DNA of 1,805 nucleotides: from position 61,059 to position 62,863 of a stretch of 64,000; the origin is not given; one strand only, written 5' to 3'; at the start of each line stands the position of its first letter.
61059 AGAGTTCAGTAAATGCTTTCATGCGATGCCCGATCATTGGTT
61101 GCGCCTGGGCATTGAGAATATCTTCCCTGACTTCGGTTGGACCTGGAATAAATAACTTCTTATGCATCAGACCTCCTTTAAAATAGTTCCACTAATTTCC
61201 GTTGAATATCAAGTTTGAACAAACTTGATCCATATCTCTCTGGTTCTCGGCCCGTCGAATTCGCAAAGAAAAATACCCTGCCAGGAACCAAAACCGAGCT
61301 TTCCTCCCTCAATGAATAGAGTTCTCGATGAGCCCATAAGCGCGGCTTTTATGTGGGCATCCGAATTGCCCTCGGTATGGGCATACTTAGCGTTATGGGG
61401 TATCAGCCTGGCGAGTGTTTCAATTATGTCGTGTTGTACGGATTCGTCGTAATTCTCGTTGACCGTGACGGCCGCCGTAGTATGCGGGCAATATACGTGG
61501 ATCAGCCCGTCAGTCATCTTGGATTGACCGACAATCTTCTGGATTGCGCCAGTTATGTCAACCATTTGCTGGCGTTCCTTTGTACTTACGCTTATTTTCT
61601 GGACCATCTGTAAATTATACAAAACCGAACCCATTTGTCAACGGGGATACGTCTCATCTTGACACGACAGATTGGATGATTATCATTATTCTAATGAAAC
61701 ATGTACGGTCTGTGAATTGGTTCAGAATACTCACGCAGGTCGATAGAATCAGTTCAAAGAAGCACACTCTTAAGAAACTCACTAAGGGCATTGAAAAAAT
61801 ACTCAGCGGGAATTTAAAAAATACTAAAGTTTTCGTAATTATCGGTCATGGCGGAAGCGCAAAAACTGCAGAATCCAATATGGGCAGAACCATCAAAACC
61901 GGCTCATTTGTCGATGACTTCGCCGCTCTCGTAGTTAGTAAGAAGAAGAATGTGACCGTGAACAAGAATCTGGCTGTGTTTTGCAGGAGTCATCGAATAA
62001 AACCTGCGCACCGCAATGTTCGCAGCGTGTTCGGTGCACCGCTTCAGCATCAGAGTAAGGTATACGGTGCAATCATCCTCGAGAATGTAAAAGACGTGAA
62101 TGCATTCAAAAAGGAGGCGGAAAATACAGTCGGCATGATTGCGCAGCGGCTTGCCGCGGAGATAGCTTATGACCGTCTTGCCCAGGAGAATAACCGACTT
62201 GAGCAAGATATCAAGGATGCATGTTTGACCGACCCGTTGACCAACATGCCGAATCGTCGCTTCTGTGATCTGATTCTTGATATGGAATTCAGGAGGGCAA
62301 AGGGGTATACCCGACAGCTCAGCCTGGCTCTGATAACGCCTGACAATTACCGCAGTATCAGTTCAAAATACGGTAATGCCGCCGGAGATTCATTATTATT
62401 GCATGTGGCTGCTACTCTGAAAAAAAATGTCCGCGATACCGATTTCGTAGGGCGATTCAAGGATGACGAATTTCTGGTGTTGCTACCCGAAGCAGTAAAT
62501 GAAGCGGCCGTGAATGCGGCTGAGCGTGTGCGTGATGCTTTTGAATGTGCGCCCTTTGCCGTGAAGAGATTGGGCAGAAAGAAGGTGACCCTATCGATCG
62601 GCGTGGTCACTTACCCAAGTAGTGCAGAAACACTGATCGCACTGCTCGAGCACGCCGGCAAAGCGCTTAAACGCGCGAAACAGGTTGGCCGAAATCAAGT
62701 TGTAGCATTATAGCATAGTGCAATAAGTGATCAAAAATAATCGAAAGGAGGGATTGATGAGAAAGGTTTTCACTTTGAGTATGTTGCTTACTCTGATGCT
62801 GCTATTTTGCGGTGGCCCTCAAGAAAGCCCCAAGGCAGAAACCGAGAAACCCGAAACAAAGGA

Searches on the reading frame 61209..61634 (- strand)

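Call 82: search_protein_families(library=pfam, proteins=[window:61209-61634:-], max_evalue=0.1)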
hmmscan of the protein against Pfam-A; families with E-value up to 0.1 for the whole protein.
window:61209-61634:- (141 aa): 3 families
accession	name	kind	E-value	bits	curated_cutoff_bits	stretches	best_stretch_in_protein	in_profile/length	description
PF01894.22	UPF0047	-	3.2e-43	147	27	1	26-137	1-116/117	Uncharacterised protein family UPF0047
PF03584.20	Herpes_ICP4_N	-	0.055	13.8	25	1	13-76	98-163/174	Herpesvirus ICP4-like protein N-terminal region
PF21598.3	PvuRts1I-like_N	-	0.087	13.4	27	0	26-76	32-85/131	Restriction endonuclease PvuRts1 I-like, N-terminal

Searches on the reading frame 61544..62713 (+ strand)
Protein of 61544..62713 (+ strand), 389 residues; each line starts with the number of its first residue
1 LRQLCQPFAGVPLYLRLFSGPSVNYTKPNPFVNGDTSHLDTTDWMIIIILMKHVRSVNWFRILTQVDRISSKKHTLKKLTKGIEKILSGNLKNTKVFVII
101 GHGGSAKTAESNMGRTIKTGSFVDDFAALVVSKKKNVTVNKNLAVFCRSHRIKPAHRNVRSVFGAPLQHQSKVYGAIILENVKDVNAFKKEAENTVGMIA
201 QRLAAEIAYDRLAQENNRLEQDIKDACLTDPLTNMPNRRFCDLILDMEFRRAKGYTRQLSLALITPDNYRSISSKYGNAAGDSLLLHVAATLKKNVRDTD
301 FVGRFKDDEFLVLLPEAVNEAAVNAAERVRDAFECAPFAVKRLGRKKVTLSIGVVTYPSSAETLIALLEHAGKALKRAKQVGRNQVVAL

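Call 57: search_protein_families(library=pfam, proteins=[window:61544-62713:+], max_evalue=0.0001)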
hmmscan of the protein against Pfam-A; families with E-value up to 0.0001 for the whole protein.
window:61544-62713:+ (389 aa): 1 family
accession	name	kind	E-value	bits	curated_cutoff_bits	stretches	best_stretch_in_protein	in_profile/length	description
PF00990.26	GGDEF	-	7e-36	123.9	23.8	1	229-385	3-161/161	Diguanylate cyclase, GGDEF domain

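Call 58: search_protein_families(library=ncbifam, proteins=[window:61544-62713:+], max_evalue=0.001)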
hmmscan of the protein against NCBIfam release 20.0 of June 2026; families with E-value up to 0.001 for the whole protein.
window:61544-62713:+ (389 aa): 22 families
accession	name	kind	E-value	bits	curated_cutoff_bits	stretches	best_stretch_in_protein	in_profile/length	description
NF007135.0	PRK09581.1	equivalog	1e-37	130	474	1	216-388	282-454/457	PleD family two-component system response regulator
TIGR00254.1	GGDEF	domain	1.2e-37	129.2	37.4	1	226-387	4-165/168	diguanylate cyclase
NF038266.1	diguan_SiaD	equivalog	2.3e-36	125.4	290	1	210-386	77-252/252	biofilm regulation diguanylate cyclase SiaD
NF047654.1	DiguCycDgcRLepto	equivalog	4.4e-28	98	500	1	218-387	124-294/295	diguanylate cyclase DgcR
NF041606.1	dguan_cyc_DgcA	equivalog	6.7e-27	94.3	370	1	160-387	121-337/340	diguanylate cyclase DgcA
NF007380.0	PRK09894.1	equivalog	3.4e-26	92.3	256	1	227-387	129-285/296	diguanylate cyclase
NF007423.1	PRK09966.1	equivalog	1.6e-24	86.5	325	1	210-379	226-390/390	diguanylate cyclase DgcN/YfiN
NF051473.1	DigCycDgcsShew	equivalog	2e-20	73.4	400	1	221-385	129-287/291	diguanylate cyclase DgcS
NF045675.1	PhdiestaseDibA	equivalog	7.5e-20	70.8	980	1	219-385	195-360/623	phosphodiesterase DibA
NF007599.0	PRK10245.1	equivalog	7.8e-20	70.7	402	1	211-385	198-366/371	diguanylate cyclase AdrA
NF011955.1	PRK15426.1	equivalog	9.5e-19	66.9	408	1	228-388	399-560/564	cellulose biosynthesis regulator diguanylate cyclase DgcQ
NF050064.1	BlResRespRegCbrR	equivalog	1.7e-16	60.2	600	1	186-386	214-411/415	bile resistance response regulator CbrR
NF007474.0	PRK10060.1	equivalog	5e-15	54.7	782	1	216-386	226-392/663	cyclic di-GMP phosphodiesterase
NF047872.1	GGDEF_GdpS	equivalog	7.1e-15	55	400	1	227-387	187-348/355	GGDEF domain-containing protein GdpS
NF007298.0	PRK09776.1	equivalog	2.5e-14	52.2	1135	1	225-386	682-842/1111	diguanylate cyclase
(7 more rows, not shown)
